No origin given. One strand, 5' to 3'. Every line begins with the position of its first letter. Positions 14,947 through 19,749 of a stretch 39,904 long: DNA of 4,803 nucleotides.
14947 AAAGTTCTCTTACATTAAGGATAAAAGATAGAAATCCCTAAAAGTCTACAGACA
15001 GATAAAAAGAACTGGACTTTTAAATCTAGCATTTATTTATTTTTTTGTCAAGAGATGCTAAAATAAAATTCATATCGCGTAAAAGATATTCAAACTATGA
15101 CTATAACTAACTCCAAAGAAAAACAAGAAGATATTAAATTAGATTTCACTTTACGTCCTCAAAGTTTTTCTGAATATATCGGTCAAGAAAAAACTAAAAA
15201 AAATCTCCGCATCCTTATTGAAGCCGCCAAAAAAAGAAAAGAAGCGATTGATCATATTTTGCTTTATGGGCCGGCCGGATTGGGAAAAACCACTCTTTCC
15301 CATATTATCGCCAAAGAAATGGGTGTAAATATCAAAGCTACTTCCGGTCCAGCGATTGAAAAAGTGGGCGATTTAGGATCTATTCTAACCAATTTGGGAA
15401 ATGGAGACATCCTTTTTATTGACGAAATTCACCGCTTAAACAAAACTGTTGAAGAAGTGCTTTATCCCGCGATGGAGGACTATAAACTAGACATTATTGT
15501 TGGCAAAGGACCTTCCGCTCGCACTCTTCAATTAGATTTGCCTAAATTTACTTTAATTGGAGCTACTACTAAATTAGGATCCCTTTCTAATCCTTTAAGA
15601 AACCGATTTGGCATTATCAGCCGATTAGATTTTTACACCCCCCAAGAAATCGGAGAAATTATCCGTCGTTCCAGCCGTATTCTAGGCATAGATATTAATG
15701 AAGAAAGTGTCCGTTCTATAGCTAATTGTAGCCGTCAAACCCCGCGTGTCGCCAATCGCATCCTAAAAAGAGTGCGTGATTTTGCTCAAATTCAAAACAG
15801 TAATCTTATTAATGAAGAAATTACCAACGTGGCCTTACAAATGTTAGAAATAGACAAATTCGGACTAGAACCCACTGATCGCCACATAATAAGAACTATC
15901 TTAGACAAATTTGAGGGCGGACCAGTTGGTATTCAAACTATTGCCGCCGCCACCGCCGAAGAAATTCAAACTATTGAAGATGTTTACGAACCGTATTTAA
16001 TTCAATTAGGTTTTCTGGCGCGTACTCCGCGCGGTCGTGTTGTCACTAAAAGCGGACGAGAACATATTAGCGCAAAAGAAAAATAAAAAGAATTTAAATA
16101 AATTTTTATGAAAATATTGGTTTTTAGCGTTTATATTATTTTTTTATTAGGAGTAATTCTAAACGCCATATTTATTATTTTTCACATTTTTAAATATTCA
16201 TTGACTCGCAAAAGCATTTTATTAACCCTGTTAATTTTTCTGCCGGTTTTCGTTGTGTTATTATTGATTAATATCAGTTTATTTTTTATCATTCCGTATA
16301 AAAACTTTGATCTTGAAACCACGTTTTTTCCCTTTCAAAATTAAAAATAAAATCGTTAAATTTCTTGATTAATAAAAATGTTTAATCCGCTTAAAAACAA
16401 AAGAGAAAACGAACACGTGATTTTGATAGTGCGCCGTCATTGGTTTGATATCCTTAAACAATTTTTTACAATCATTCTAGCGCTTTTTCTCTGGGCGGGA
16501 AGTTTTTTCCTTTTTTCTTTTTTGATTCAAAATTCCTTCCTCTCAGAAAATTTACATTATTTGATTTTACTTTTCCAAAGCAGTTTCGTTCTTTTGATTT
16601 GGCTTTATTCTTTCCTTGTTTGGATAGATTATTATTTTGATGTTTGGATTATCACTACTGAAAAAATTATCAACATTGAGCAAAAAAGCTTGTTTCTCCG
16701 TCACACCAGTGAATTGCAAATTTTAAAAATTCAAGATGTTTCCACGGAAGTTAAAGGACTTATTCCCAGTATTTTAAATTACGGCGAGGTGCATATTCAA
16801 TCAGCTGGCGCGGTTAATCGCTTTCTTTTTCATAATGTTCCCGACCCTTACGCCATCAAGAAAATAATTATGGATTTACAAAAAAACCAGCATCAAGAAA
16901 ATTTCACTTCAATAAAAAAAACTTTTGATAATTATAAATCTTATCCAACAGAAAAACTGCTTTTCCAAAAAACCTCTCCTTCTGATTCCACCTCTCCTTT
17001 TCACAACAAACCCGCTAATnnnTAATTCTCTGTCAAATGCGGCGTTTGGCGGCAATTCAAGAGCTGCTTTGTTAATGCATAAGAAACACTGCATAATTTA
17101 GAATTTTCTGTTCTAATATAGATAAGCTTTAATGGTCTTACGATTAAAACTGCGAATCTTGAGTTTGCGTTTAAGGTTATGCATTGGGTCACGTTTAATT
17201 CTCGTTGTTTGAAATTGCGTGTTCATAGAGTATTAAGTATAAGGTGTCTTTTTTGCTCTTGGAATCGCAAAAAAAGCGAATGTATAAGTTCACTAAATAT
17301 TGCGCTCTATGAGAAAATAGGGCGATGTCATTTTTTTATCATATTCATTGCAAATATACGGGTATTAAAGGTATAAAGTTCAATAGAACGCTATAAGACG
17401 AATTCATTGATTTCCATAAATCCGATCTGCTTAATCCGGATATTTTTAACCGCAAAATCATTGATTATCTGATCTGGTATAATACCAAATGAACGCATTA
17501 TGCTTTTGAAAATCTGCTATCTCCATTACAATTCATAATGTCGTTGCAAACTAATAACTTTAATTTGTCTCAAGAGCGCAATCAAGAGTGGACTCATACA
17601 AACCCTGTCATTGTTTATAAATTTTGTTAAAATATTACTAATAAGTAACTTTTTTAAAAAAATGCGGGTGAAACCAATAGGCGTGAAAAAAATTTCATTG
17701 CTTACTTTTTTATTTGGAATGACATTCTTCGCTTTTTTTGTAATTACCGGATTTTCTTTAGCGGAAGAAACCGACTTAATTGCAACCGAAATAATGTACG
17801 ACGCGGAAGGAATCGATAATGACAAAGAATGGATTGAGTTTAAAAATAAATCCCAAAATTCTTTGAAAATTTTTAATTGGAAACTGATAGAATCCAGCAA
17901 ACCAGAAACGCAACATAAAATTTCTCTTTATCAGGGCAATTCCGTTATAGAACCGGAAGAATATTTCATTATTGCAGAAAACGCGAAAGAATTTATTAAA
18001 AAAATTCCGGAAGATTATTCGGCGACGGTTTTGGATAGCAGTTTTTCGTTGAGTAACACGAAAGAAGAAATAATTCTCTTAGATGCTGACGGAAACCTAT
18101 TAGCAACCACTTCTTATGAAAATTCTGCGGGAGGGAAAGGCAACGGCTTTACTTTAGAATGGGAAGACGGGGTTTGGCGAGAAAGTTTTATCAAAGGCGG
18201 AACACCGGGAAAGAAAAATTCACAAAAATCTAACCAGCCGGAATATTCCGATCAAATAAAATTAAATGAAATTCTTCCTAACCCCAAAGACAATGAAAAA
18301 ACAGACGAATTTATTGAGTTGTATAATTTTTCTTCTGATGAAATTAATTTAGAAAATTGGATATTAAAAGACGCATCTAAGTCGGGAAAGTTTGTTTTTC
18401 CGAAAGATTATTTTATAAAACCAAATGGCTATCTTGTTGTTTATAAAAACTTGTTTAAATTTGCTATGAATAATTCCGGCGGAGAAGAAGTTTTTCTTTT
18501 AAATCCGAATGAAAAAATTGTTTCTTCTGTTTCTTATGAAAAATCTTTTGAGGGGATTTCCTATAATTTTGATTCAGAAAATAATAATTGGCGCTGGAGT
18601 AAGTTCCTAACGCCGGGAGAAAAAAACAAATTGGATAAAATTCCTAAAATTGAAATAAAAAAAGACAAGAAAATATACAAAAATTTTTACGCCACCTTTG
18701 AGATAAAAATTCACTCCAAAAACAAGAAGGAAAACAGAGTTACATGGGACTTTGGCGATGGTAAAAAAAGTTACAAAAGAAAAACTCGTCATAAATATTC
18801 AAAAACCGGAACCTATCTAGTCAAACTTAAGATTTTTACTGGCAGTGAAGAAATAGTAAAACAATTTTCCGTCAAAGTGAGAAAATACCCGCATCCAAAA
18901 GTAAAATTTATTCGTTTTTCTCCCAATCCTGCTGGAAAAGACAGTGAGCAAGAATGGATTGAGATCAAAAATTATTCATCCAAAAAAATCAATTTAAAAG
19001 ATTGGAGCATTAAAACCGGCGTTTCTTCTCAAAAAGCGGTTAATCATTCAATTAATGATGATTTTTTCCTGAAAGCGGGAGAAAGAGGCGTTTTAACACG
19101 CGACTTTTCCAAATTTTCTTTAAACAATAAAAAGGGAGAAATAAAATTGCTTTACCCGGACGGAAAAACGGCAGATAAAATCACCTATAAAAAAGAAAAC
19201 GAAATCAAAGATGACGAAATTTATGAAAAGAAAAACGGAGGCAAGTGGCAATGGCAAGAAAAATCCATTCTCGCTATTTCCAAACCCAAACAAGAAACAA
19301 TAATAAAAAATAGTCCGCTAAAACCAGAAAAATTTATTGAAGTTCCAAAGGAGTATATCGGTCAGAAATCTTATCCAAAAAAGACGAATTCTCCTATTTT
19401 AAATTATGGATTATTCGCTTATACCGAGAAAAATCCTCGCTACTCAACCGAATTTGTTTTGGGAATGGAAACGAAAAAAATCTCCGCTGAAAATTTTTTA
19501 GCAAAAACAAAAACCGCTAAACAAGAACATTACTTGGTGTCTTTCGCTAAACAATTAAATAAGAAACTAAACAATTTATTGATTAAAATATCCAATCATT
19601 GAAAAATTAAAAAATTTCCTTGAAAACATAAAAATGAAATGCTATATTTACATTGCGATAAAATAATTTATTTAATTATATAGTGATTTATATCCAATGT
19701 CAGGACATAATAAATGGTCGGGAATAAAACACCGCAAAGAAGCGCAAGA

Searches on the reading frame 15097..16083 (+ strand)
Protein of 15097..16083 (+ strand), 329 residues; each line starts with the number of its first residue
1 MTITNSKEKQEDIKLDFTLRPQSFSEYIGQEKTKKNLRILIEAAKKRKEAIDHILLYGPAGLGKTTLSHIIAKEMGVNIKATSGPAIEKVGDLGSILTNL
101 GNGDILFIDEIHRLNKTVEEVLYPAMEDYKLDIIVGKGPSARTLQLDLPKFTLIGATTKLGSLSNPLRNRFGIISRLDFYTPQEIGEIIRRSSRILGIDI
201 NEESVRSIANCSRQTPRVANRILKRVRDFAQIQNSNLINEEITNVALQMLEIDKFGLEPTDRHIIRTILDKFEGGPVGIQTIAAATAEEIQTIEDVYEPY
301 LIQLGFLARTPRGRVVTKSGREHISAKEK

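Call 40: search_protein_families(library=pfam, proteins=[window:15097-16083:+], max_evalue=0.01)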
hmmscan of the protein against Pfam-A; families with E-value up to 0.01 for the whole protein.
window:15097-16083:+ (329 aa): 16 families
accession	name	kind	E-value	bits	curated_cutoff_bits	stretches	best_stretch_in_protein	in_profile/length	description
PF05496.18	RuvB_N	-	4.9e-79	264.1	27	1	19-177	1-159/159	Holliday junction DNA helicase RuvB P-loop domain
PF17864.7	AAA_lid_4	-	8.4e-26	90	27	1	180-253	1-74/74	RuvB AAA lid domain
PF05491.19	RuvB_C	-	7.8e-24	83.9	24.7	1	254-324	1-71/72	RuvB C-terminal winged helix domain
PF00004.35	AAA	-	7.5e-20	72.1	21.2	1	54-176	1-128/131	ATPase family associated with various cellular activities (AAA)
PF07728.20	AAA_5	-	5.4e-10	39.8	22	1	53-171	1-139/139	AAA domain (dynein-related subfamily)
PF06068.19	TIP49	-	5.4e-06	26.2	23.8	1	26-80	25-79/347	TIP49 P-loop domain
PF01078.27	Mg_chelatase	-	0.00013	21.9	20.3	0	24-71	2-42/207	Magnesium chelatase, subunit ChlI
PF13173.12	AAA_14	-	0.00015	22.2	27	1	54-135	5-95/129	AAA domain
PF02367.23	TsaE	-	0.00025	21.4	26.6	1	39-83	9-53/128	Threonylcarbamoyl adenosine biosynthesis protein TsaE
PF00158.32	Sigma54_activat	-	0.00045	20.4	20.2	0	34-74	5-45/168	Sigma-54 interaction domain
PF13191.12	AAA_16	-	0.00055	20.9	32.6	1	28-74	3-47/167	AAA ATPase domain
PF00308.24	Bac_DnaA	-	0.0014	19.3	23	0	31-76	14-59/162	Bacterial DnaA ATPAse domain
PF05673.19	DUF815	-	0.0032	17.1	23.8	0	22-110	25-115/249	Protein of unknown function (DUF815)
PF00910.28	RNA_helicase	-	0.0033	18.3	21.5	1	54-119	1-68/105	RNA helicase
PF00931.28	NB-ARC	-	0.0034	17.1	23.5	0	47-74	14-41/248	NB-ARC domain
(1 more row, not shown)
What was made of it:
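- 15097..16086 (+): Conserved downstream neighbour RuvB (context marker of the orthologous locus). Pfam RuvB_N/AAA_lid_4/RuvB_C (call 40).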

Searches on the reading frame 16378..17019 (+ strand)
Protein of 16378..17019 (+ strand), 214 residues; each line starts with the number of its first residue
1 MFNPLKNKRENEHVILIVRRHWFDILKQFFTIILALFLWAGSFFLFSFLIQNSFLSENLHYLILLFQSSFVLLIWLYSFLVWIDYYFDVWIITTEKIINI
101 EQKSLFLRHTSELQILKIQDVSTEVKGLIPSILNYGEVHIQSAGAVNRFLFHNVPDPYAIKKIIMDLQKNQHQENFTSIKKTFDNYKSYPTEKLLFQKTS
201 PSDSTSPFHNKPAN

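Call 40: search_protein_families(library=pfam, proteins=[window:16378-17019:+], max_evalue=0.01)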
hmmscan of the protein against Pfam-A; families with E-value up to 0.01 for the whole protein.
window:16378-17019:+ (214 aa): 1 family
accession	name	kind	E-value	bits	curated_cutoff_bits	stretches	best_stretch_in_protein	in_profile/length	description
PF03703.20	bPH_2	-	1.5e-05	25.5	22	1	92-164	7-78/78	Bacterial PH domain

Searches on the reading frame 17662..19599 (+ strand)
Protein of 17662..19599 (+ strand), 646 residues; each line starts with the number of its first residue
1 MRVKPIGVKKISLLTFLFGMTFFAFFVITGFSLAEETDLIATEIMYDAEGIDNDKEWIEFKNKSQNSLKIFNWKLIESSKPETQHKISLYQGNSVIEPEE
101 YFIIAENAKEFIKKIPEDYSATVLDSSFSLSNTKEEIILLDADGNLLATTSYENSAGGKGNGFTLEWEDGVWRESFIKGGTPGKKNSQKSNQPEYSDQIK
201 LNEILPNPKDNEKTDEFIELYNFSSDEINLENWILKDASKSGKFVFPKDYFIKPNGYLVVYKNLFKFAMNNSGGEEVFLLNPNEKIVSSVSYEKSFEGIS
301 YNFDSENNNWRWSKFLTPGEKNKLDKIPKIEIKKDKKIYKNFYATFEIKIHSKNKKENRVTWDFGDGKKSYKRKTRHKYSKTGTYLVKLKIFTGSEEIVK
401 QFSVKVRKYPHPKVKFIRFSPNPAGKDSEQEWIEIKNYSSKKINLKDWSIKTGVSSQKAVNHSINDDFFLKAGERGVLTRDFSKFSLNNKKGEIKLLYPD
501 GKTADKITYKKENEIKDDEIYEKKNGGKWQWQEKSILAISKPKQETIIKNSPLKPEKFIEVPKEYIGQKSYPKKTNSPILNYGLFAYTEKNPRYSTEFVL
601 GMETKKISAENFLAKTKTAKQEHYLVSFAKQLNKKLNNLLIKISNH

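Call 40: search_protein_families(library=pfam, proteins=[window:17662-19599:+], max_evalue=0.01)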
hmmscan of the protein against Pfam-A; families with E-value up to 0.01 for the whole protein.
window:17662-19599:+ (646 aa): 3 families
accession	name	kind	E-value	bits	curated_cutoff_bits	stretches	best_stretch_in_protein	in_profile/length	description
PF00932.25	LTD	-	2.8e-48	163.3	34.3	3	196-293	5-108/109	Lamin Tail Domain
PF18911.6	PKD_4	-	6.8e-11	42.5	27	1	327-395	3-72/85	PKD domain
PF00801.26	PKD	-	8.2e-07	29.4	23.5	1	355-392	27-66/80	PKD domain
